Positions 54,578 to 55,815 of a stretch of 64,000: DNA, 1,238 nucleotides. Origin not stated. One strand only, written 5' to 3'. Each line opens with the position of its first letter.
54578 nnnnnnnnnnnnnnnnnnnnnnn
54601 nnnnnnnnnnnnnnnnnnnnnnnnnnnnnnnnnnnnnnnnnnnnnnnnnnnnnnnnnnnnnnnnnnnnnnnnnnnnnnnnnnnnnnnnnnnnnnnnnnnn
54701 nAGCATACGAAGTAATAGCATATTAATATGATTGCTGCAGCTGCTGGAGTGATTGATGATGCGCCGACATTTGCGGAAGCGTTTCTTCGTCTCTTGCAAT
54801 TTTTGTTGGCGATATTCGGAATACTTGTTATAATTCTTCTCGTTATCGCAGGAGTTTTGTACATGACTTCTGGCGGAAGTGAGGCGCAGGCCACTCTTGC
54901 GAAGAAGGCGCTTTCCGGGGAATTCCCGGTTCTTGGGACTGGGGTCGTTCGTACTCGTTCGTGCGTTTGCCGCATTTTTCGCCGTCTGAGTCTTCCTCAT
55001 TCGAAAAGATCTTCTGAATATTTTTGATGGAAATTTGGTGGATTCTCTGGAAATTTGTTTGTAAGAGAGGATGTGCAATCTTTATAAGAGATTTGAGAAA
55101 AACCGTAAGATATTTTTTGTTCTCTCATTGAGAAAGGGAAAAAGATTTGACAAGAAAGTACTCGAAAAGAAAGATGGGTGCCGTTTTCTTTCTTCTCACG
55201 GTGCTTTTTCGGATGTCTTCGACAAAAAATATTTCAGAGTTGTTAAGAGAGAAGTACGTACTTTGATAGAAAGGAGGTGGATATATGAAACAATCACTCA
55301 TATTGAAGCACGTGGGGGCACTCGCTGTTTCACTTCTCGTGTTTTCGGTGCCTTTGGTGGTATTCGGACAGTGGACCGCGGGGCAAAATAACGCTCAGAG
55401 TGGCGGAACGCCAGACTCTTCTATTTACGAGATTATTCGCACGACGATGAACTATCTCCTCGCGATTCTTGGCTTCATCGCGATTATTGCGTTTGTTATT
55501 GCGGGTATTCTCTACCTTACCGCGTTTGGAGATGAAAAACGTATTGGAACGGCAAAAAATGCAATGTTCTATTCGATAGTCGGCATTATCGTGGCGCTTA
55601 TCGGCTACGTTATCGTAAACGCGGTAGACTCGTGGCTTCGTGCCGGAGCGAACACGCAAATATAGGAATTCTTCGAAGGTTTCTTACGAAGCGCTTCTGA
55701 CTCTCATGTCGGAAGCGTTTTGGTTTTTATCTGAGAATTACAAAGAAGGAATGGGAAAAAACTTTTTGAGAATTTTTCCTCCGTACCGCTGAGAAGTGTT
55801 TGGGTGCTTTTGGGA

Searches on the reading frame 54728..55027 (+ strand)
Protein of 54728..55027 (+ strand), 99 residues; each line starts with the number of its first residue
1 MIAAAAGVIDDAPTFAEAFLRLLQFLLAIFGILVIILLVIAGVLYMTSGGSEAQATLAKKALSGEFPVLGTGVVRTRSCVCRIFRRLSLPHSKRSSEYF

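Call 6: search_protein_families(library=pfam, proteins=[window:54728-55027:+], max_evalue=0.01)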
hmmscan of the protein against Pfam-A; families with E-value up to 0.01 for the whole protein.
window:54728-55027:+ (99 aa): 1 family
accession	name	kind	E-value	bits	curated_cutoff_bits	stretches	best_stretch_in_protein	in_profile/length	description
PF18895.5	T4SS_pilin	-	3.3e-05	24.3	26.6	1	20-62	10-51/71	Type IV secretion system pilin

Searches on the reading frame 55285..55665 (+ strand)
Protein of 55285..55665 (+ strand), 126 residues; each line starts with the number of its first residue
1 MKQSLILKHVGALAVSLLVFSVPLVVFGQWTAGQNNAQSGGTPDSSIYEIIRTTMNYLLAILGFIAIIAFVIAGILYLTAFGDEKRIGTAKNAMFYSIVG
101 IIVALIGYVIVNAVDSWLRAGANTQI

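Call 6: search_protein_families(library=pfam, proteins=[window:55285-55665:+], max_evalue=0.01)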
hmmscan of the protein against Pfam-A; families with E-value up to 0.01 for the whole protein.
window:55285-55665:+ (126 aa): 2 families
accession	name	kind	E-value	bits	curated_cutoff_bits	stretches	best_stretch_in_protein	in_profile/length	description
PF18895.5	T4SS_pilin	-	1.5e-09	38.3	26.6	1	45-113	3-70/71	Type IV secretion system pilin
PF07331.16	TctB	-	0.0061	17.2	29.1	1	13-111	36-128/137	Tripartite tricarboxylate transporter TctB family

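Call 14: find_encoding_contigs(protein=window:55285-55665:+, flank=10000, max_places=10)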
Protein window:55285-55665:+ (126 aa): 3 contigs read that carry it; 3 places shown.
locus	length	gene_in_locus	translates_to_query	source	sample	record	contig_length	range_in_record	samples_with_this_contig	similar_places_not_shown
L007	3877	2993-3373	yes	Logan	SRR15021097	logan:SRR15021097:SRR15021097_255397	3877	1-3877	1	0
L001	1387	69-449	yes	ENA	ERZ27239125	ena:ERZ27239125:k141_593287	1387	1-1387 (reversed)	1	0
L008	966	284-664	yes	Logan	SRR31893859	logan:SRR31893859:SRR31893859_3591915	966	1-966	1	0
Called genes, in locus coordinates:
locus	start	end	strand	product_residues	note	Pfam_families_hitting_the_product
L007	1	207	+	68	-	?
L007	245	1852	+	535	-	-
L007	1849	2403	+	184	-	-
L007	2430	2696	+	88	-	PF18895:T4SS_pilin (weak)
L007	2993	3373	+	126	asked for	PF18895:T4SS_pilin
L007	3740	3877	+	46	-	?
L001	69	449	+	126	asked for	PF18895:T4SS_pilin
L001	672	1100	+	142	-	PF18895:T4SS_pilin (weak)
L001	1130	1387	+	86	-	?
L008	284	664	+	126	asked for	PF18895:T4SS_pilin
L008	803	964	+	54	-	?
